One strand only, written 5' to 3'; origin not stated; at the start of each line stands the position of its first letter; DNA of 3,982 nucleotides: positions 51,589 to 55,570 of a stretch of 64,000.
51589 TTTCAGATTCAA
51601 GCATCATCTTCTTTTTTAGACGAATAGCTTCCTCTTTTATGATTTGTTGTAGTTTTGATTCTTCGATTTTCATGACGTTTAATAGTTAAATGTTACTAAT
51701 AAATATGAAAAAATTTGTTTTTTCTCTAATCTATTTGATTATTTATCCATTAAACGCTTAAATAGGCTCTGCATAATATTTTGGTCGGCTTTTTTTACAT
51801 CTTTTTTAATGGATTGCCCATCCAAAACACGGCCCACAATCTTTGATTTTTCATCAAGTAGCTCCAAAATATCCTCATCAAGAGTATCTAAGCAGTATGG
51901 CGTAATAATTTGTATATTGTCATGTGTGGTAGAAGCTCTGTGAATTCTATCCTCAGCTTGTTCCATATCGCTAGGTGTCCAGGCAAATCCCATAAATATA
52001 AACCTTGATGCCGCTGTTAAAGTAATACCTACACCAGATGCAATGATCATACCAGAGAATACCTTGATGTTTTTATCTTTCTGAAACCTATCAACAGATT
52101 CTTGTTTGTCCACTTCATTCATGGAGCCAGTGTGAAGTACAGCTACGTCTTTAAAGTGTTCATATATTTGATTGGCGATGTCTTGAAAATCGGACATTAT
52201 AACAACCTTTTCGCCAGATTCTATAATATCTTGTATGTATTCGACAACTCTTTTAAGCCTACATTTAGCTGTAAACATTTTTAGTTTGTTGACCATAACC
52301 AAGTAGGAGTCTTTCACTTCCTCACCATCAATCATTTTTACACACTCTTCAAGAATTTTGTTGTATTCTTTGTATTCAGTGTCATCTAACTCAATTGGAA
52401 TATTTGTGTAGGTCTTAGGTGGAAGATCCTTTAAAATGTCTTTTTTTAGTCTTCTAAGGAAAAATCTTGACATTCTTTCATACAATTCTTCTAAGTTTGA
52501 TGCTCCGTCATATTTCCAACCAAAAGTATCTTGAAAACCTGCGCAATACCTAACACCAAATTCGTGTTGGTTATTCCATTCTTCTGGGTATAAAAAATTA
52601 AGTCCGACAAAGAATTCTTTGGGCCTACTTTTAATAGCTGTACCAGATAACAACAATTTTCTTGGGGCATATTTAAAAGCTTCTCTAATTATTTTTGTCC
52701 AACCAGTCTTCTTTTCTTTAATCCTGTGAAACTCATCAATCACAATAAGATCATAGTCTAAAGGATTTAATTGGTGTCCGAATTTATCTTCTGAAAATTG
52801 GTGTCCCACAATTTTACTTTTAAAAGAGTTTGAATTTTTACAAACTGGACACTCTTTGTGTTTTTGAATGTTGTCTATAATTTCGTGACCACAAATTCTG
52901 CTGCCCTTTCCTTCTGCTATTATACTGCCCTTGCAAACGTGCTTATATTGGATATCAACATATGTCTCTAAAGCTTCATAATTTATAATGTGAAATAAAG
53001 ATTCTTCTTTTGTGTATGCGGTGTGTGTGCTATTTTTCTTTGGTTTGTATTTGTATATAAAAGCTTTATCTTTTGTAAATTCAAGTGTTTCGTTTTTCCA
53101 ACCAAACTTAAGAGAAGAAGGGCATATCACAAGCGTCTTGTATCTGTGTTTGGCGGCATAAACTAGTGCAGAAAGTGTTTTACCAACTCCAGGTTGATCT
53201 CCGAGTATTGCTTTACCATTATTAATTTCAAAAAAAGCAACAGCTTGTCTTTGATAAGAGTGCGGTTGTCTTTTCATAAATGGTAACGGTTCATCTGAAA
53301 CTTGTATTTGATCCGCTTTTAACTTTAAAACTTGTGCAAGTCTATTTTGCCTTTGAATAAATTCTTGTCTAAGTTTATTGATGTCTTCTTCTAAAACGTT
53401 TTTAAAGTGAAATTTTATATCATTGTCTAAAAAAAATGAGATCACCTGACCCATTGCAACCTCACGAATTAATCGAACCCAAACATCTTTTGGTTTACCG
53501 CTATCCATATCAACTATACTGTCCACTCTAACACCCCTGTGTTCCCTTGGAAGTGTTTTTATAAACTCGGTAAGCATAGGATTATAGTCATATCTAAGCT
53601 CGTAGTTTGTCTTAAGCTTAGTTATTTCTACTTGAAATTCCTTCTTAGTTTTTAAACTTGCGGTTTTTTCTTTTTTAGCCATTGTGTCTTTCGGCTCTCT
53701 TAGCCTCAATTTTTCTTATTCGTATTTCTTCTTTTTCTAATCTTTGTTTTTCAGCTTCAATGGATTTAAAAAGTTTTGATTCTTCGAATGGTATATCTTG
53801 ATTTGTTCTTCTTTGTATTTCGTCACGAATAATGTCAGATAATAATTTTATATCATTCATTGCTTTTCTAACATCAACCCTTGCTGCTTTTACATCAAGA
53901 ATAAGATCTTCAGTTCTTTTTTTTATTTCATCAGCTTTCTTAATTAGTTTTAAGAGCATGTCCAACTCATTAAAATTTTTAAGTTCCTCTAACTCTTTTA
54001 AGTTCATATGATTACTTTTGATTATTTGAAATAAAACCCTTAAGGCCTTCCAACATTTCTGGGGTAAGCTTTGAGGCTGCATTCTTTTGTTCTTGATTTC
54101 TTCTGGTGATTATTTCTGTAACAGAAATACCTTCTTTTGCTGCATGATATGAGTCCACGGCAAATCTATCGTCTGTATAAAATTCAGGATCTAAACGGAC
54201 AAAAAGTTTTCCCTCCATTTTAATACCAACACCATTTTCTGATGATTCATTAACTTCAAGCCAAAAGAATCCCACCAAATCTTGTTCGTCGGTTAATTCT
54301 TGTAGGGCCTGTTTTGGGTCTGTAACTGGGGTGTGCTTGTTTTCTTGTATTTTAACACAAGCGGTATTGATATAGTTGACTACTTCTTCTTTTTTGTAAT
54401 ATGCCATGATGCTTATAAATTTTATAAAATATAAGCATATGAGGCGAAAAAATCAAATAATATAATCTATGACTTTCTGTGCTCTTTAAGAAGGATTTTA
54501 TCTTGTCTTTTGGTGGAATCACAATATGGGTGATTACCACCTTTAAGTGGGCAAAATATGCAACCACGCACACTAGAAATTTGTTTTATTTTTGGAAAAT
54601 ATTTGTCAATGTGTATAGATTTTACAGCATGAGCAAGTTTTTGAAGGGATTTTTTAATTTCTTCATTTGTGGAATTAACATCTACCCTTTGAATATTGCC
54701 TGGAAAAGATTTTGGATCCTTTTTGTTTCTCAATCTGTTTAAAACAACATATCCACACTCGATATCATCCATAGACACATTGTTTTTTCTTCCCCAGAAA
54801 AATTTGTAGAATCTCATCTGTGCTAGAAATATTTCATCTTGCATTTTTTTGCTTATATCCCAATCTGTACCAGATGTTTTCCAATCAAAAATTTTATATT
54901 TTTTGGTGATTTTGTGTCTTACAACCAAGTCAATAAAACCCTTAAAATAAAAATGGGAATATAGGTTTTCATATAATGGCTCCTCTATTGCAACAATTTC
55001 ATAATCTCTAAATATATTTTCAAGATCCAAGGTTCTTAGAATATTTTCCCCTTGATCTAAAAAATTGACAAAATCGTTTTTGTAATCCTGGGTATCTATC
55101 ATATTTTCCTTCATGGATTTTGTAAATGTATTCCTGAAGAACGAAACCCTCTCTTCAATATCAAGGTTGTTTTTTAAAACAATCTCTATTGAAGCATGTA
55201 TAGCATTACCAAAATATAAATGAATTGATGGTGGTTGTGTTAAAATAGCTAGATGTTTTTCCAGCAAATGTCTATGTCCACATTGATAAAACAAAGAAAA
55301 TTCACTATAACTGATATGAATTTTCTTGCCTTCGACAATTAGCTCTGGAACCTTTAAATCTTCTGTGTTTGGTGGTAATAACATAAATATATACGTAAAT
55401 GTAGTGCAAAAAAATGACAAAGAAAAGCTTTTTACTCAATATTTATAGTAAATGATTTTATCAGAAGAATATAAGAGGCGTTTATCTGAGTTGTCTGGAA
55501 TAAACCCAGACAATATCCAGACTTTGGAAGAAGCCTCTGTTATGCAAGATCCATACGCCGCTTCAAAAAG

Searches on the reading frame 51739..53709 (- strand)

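Call 10: search_protein_families(library=phrogs, proteins=[window:51739-53709:-], max_evalue=0.001)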
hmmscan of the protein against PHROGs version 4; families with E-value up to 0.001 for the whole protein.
window:51739-53709:- (656 aa): 7 families
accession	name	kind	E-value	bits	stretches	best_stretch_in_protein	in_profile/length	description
phrog_62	-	DNA, RNA and nucleotide metabolism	3.3e-101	340.8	1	75-637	651-1141/1881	DNA helicase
phrog_29996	-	unknown function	1.7e-17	63.8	1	312-625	831-1160/1189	-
phrog_16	-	DNA, RNA and nucleotide metabolism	7.5e-16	58.5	1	18-559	166-555/986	DNA helicase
phrog_1685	-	unknown function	4e-11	41.9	2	559-644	1478-1565/2278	-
phrog_21391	-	DNA, RNA and nucleotide metabolism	6.4e-09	34.5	1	498-592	1358-1454/2021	DNA helicase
phrog_23807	-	unknown function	8.5e-07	28.1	0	497-610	525-650/1053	-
phrog_11801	-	other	1.2e-05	23.6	0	146-214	864-936/2269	DNA methyltransferase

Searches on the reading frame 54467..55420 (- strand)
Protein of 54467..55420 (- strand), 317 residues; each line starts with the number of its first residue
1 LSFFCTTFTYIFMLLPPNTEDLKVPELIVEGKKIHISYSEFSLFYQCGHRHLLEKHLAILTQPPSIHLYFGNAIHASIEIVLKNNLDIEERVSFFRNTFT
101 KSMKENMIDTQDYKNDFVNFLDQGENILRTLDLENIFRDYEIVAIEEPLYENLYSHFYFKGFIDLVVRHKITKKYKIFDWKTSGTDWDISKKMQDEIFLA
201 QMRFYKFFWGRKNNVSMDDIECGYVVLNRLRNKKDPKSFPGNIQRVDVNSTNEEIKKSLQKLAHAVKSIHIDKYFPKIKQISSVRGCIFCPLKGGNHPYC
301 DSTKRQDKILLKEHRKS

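Call 10: search_protein_families(library=phrogs, proteins=[window:54467-55420:-], max_evalue=0.001)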
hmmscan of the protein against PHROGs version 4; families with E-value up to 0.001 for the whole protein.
window:54467-55420:- (317 aa): 4 families
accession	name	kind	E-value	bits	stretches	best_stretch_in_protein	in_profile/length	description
phrog_69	-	DNA, RNA and nucleotide metabolism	5.8e-16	59.6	1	30-293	84-320/501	exonuclease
phrog_1218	-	DNA, RNA and nucleotide metabolism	4.8e-13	50.1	1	32-183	6-163/364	exonuclease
phrog_8097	-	DNA, RNA and nucleotide metabolism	1.3e-06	28.5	1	35-237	2-173/598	exonuclease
phrog_298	-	DNA, RNA and nucleotide metabolism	6.5e-05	23.4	1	70-186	108-191/293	exonuclease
